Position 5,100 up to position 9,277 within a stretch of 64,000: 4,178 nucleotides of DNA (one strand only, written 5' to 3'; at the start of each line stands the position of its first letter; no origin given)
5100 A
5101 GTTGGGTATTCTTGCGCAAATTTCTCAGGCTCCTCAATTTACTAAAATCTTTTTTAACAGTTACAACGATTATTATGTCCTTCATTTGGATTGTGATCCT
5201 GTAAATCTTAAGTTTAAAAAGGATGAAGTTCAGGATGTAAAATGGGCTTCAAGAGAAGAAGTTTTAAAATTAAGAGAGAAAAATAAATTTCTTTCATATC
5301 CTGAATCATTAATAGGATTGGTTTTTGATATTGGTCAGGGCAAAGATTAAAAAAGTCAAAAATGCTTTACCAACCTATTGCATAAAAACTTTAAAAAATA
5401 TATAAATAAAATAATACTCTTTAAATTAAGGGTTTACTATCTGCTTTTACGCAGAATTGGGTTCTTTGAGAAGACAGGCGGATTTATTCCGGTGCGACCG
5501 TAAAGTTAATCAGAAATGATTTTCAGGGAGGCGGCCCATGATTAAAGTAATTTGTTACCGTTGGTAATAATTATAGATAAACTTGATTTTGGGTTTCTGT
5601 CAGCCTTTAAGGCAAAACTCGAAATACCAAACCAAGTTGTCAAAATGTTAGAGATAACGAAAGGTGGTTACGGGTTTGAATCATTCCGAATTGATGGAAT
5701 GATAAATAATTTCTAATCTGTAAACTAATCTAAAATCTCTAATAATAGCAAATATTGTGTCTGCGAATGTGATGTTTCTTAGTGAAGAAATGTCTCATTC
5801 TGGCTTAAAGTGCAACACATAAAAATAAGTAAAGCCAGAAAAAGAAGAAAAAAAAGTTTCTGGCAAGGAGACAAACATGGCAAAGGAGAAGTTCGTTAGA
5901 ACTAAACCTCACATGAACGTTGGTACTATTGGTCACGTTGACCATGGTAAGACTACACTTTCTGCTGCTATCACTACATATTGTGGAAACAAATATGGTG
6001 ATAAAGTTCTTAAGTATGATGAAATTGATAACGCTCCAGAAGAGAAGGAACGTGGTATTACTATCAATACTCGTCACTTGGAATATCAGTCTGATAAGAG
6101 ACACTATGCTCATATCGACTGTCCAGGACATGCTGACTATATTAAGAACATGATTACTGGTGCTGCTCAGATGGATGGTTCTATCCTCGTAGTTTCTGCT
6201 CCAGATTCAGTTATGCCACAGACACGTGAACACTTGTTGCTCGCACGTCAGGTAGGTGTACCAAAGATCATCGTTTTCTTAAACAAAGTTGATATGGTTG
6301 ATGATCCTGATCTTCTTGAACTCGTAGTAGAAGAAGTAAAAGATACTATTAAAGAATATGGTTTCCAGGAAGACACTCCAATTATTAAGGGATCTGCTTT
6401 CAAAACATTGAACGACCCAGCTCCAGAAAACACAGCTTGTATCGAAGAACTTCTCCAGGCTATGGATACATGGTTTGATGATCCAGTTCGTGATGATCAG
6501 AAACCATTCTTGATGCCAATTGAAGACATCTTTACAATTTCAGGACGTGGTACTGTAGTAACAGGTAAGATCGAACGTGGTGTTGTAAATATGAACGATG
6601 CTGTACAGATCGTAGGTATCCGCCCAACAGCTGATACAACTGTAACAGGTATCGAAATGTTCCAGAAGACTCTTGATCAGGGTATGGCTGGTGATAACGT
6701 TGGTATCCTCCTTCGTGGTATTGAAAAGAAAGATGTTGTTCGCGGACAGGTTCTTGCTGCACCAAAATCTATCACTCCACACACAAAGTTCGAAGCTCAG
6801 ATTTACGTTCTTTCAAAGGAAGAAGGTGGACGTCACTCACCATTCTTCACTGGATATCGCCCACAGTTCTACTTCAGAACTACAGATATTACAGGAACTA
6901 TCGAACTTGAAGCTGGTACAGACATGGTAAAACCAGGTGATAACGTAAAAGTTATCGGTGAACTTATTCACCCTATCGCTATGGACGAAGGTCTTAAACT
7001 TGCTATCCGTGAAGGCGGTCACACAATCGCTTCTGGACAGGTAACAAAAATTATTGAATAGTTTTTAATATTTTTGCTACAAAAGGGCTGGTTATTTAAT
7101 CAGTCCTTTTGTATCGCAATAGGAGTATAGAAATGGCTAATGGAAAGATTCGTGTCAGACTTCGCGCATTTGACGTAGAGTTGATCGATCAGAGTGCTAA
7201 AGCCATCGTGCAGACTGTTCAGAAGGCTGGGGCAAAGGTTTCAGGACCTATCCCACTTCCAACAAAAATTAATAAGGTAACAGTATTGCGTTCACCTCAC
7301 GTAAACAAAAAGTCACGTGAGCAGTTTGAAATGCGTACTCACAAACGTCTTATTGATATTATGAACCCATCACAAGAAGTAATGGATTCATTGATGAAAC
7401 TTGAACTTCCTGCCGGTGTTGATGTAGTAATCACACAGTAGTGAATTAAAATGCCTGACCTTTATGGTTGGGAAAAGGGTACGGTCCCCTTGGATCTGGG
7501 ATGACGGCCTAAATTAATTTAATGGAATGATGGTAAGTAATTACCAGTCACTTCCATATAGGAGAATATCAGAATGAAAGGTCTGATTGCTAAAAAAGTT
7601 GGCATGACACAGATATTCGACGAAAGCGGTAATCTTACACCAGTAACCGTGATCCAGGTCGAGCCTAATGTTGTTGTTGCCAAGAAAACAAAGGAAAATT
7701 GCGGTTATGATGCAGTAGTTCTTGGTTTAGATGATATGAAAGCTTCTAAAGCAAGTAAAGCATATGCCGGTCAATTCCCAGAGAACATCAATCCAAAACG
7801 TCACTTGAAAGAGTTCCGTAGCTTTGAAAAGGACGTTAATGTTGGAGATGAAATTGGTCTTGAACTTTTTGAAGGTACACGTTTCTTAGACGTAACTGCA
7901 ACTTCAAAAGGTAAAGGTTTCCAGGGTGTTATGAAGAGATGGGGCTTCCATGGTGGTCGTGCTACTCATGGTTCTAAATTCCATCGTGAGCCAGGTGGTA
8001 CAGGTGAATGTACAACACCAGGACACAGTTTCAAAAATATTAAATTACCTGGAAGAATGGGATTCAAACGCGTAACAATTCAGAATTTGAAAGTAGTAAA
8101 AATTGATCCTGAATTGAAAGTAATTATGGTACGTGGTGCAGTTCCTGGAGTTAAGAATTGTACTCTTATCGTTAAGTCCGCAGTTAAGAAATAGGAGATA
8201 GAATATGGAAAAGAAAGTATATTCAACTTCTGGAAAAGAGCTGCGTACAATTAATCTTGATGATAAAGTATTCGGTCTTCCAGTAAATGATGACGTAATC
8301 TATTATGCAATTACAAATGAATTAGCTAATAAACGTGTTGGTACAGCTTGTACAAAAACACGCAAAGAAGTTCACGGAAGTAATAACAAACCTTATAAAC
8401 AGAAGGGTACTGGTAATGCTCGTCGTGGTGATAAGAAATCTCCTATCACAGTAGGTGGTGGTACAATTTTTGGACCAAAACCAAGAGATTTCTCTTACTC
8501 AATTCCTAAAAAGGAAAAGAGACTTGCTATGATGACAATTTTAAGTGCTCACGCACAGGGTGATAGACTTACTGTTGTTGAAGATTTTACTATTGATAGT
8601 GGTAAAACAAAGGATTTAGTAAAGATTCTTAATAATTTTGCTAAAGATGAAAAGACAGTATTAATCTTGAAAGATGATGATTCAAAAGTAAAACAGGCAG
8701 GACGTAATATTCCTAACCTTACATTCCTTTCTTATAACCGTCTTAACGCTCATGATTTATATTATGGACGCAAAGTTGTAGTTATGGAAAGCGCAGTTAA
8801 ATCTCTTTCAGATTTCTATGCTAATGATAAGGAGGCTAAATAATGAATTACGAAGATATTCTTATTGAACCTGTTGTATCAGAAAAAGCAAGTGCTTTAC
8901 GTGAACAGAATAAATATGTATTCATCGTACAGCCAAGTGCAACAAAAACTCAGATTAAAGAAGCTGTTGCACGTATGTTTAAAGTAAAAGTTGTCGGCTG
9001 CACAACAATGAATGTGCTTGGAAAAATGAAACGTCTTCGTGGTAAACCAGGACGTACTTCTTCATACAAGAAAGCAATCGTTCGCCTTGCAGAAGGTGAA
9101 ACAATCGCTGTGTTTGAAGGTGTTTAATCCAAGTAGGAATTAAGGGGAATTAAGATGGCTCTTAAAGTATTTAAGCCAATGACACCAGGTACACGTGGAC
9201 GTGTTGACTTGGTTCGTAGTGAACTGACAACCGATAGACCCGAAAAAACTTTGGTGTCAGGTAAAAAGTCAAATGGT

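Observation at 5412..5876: ~465-nt highly structured untranslated leader of tuf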

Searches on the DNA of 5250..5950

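Call 4: search_rna_families(source=window, start=5250, end=5950, threshold=evalue, max_evalue=10, show_alignments=3)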
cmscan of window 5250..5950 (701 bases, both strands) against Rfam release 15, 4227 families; matches with E-value up to 10: 7.
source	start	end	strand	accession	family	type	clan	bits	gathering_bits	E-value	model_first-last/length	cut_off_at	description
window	5684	5784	-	RF01195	snR52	Gene; snRNA; snoRNA; CD-box;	-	19.4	45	8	1-92/92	no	Small nucleolar RNA snR52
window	5779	5863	+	RF02891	AgrB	Gene; antisense;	-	17.4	40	3.4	1-84/84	no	ArsR-gov region gene B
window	5691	5732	+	RF00280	SNORD51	Gene; snRNA; snoRNA; CD-box;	CL00054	16.7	50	7.2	1-79/79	no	Small nucleolar RNA SNORD51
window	5281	5306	+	RF01515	Afu_514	Gene; snRNA; snoRNA; CD-box;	-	16.3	39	1.6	81-106/106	no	A. fumigatus snoRNA Afu_514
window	5533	5596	+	RF00493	snoU2-30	Gene; snRNA; snoRNA; CD-box;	-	16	60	5.4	1-70/70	no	Small nucleolar RNA U2-30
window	5831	5924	+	RF01712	Methylobacterium-1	Gene; sRNA;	-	15.5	40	5.3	1-103/103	no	Methylobacterium-1 RNA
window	5250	5319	+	RF00459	MPMV_package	Cis-reg;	-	11.3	54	6.8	189-279/279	5'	Mason-Pfizer monkey virus packaging signal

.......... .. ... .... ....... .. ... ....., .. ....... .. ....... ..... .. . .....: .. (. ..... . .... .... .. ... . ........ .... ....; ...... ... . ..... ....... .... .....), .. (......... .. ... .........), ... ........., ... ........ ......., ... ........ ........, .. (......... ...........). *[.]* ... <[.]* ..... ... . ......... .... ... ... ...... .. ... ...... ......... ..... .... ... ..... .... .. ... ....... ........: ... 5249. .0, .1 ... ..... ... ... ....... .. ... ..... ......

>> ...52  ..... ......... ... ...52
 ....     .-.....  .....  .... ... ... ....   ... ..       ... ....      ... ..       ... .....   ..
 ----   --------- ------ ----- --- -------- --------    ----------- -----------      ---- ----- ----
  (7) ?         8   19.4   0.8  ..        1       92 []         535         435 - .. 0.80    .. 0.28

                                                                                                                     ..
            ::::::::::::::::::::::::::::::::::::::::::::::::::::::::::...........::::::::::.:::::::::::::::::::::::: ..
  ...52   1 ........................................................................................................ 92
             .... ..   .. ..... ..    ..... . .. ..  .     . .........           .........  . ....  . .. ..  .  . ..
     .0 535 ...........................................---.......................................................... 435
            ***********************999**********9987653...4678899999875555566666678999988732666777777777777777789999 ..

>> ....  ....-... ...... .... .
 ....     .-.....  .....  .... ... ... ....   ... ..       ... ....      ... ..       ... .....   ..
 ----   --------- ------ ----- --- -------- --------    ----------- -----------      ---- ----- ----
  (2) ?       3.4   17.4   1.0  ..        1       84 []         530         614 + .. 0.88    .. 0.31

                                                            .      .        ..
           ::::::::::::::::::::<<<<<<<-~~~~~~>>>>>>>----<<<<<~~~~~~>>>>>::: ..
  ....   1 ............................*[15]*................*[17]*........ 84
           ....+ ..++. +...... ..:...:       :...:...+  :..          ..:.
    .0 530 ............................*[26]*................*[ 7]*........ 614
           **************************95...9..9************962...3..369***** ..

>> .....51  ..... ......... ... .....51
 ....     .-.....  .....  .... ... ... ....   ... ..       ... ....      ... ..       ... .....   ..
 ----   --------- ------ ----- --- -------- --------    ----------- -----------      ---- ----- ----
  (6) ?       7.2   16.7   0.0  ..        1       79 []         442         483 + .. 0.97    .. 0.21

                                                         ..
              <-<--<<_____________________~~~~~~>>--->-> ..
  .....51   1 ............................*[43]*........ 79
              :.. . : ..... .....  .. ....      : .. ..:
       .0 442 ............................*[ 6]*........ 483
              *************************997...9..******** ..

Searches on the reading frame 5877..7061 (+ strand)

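Call 10: search_protein_families(library=pfam, proteins=[window:5877-7061:+])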
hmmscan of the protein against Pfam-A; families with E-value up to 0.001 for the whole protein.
window:5877-7061:+ (394 aa): 3 families
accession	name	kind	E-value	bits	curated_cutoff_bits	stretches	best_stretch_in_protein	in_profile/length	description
PF00009.33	GTP_EFTU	-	2.7e-62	210.1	26.5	1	10-200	1-186/188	Elongation factor Tu GTP binding domain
PF03143.23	GTP_EFTU_D3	-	1e-36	125.9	27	1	298-392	1-105/106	Elongation factor Tu C-terminal domain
PF03144.31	GTP_EFTU_D2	-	3.6e-18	66.2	30.3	1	225-294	1-73/73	Elongation factor Tu domain 2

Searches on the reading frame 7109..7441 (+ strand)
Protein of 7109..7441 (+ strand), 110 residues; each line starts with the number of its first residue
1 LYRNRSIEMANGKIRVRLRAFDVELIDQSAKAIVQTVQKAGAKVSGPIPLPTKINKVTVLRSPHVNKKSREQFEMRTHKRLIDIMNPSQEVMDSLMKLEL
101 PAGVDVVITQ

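Call 10: search_protein_families(library=pfam, proteins=[window:7109-7441:+])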
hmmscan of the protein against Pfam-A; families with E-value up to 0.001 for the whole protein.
window:7109-7441:+ (110 aa): 1 family
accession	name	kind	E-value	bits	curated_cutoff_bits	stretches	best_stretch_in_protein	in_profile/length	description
PF00338.27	Ribosomal_S10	-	1e-37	128.8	21.2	1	15-108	1-97/98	Ribosomal protein S10p/S20e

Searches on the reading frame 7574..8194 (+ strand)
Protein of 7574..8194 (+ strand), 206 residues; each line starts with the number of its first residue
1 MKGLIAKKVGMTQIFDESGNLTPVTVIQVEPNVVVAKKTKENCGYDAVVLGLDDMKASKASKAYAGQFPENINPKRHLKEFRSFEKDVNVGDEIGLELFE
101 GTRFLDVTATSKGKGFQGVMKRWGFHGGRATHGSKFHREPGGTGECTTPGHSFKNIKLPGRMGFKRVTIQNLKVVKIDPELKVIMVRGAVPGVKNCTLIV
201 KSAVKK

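Call 79: search_protein_families(library=pfam, proteins=[window:7574-8194:+])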
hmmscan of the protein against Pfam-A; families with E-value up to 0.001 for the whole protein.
window:7574-8194:+ (206 aa): 1 family
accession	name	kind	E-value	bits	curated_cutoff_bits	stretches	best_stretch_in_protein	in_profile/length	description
PF00297.29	Ribosomal_L3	-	6.7e-15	55.4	22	1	97-178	210-289/369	Ribosomal protein L3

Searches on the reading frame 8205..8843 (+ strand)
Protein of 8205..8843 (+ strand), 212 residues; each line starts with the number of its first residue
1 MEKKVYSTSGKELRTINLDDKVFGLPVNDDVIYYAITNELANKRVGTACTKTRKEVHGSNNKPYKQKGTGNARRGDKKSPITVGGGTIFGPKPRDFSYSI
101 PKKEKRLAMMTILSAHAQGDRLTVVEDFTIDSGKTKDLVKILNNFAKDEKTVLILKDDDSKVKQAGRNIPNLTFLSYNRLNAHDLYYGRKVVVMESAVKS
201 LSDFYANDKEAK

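Call 79: search_protein_families(library=pfam, proteins=[window:8205-8843:+])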
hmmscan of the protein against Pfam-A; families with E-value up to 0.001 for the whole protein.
window:8205-8843:+ (212 aa): 1 family
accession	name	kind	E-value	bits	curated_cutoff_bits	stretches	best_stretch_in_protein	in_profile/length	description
PF00573.27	Ribosomal_L4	-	4.2e-67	225.9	25.8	1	16-202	1-188/190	Ribosomal protein L4/L1 family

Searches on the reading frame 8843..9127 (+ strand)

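Call 79: search_protein_families(library=pfam, proteins=[window:8843-9127:+])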
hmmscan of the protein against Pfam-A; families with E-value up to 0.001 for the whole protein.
window:8843-9127:+ (94 aa): 2 families
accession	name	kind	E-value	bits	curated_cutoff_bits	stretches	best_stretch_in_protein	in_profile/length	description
PF00276.25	Ribosomal_L23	-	3.1e-32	111.3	30.8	1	5-89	1-85/86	Ribosomal protein L23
PF12827.12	Peroxin-22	-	0.0007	19.8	26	1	18-57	31-71/110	Peroxisomal biogenesis protein family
